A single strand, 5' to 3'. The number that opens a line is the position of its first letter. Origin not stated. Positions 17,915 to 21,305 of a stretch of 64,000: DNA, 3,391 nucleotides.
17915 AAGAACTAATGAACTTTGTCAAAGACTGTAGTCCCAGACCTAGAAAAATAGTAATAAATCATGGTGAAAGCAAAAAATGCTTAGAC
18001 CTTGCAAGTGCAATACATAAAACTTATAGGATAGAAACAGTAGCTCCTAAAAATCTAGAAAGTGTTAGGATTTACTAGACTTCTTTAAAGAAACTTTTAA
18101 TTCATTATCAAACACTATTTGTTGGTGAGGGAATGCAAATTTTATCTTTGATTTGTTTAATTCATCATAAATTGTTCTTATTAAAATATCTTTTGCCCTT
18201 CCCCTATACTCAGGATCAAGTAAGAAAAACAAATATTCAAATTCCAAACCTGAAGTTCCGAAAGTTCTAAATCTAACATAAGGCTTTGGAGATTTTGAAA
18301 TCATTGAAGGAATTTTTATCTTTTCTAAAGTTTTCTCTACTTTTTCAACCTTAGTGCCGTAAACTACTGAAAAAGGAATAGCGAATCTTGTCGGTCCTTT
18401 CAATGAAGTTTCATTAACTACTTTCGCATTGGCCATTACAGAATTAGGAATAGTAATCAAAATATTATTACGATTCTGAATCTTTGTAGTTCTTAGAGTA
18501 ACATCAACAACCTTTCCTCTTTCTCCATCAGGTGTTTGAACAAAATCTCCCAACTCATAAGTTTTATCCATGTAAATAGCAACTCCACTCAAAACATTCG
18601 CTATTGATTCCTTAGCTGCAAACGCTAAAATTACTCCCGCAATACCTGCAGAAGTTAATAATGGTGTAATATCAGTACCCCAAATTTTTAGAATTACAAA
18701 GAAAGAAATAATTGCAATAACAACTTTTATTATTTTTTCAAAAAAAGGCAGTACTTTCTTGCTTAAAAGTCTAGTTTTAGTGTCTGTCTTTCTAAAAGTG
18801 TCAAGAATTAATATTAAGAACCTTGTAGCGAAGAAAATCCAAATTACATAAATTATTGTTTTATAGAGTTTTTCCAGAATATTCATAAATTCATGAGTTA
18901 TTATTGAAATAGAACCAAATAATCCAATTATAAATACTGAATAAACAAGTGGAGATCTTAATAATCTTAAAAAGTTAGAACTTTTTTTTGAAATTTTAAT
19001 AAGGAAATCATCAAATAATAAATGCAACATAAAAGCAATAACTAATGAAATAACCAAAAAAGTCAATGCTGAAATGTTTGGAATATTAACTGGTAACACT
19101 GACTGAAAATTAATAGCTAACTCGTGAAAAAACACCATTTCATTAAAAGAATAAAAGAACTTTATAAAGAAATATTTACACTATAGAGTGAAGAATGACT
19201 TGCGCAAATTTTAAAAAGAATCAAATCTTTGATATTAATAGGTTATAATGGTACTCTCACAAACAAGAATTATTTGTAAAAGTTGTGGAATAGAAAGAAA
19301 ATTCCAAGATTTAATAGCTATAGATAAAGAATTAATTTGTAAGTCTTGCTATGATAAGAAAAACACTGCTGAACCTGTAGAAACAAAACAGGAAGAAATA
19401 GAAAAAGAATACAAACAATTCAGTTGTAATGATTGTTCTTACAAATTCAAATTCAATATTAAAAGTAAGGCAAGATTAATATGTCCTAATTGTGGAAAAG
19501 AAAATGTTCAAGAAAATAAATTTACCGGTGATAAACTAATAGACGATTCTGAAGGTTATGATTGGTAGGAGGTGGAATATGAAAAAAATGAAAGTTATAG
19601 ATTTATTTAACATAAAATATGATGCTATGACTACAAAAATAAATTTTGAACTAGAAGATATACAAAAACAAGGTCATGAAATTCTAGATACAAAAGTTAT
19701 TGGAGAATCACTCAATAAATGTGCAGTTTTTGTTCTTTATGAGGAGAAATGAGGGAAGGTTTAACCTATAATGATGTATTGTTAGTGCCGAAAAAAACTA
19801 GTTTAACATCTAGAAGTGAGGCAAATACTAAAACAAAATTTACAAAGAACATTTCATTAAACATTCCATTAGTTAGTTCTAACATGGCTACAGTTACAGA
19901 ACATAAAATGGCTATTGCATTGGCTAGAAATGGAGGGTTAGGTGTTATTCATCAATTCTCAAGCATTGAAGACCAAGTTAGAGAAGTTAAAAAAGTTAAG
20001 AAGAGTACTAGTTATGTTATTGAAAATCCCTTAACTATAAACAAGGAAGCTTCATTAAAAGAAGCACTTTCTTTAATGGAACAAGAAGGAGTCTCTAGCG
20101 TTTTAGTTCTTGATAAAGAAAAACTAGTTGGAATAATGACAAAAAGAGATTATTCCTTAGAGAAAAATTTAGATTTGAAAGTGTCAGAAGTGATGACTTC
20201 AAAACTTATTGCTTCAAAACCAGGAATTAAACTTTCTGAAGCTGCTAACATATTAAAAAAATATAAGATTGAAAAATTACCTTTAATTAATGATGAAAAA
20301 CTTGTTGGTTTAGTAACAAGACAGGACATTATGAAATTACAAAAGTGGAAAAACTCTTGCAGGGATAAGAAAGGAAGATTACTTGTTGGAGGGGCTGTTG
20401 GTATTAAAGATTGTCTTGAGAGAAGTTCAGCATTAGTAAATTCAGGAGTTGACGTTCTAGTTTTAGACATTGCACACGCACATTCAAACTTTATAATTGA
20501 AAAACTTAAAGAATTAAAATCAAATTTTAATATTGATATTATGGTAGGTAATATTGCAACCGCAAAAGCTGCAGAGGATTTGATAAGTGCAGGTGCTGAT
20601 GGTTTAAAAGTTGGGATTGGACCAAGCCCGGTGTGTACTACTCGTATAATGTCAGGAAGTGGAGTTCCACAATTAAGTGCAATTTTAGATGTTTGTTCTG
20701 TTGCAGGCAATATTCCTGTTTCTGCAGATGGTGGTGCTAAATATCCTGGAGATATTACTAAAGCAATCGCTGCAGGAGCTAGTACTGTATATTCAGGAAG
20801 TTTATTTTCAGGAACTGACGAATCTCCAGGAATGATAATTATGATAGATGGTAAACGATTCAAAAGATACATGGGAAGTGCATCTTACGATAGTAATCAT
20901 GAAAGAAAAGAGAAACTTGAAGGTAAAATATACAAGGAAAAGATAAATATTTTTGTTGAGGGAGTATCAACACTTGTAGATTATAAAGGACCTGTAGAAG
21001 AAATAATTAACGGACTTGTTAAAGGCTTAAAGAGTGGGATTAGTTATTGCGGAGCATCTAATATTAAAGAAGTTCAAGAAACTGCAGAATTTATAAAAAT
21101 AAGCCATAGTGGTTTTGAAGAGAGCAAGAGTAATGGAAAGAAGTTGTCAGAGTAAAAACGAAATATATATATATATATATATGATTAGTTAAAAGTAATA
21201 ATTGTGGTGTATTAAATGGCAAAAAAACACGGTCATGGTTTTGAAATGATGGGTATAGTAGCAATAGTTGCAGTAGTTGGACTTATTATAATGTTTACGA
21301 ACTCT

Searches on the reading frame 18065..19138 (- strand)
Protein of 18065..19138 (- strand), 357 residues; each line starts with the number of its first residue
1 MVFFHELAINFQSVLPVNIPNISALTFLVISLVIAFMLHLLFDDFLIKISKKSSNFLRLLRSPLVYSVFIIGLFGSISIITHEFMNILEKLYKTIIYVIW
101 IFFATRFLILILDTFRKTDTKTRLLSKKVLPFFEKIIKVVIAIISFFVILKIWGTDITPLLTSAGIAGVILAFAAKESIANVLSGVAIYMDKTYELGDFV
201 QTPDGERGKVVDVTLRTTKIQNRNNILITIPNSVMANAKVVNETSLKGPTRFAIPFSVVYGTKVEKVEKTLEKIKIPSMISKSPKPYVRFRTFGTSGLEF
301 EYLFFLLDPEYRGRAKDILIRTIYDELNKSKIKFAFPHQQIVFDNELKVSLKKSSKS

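Call 76: search_protein_families(library=pfam, proteins=[window:18065-19138:-], max_evalue=0.0001)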
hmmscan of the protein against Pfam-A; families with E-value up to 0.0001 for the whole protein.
window:18065-19138:- (357 aa): 3 families
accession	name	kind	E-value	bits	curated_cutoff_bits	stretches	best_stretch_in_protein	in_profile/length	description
PF00924.24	MS_channel_2nd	-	6.3e-16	58.7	20.2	1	178-243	2-66/68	Mechanosensitive ion channel, beta-domain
PF21082.3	MS_channel_3rd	-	3.4e-06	27.8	21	1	254-334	3-88/88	Mechanosensitive ion channel MscS, C-terminal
PF21088.3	MS_channel_1st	-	4.6e-06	26.9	23.1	1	135-176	1-42/42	Mechanosensitive ion channel, transmembrane helices 2/3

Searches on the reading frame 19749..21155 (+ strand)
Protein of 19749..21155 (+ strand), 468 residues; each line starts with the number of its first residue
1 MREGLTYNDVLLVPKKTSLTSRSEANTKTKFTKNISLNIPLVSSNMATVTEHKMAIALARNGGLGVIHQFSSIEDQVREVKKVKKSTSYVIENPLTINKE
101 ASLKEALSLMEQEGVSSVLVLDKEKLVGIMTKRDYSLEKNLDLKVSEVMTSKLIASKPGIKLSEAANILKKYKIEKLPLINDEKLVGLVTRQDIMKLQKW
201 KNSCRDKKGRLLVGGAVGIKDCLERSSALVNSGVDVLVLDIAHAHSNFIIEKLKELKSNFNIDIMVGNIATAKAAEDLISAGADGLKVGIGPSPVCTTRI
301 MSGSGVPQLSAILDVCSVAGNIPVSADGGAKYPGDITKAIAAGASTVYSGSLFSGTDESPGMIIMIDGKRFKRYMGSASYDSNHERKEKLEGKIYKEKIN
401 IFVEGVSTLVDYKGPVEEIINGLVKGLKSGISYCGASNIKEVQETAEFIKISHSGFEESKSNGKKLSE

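Call 76: search_protein_families(library=pfam, proteins=[window:19749-21155:+], max_evalue=0.0001)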
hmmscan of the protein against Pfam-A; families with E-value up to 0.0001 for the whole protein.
window:19749-21155:+ (468 aa): 4 families
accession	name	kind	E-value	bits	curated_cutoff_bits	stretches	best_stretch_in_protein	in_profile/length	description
PF00478.31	IMPDH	-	7.2e-125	417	25.6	1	4-460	1-343/345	IMP dehydrogenase / GMP reductase domain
PF00571.33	CBS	-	2.6e-22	79.3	24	2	145-197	1-54/57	CBS domain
PF03060.21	NMO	-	3.8e-12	46.7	28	1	259-360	133-232/331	Nitronate monooxygenase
PF01070.24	FMN_dh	-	2.9e-07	30.3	24.9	1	245-351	202-303/350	FMN-dependent dehydrogenase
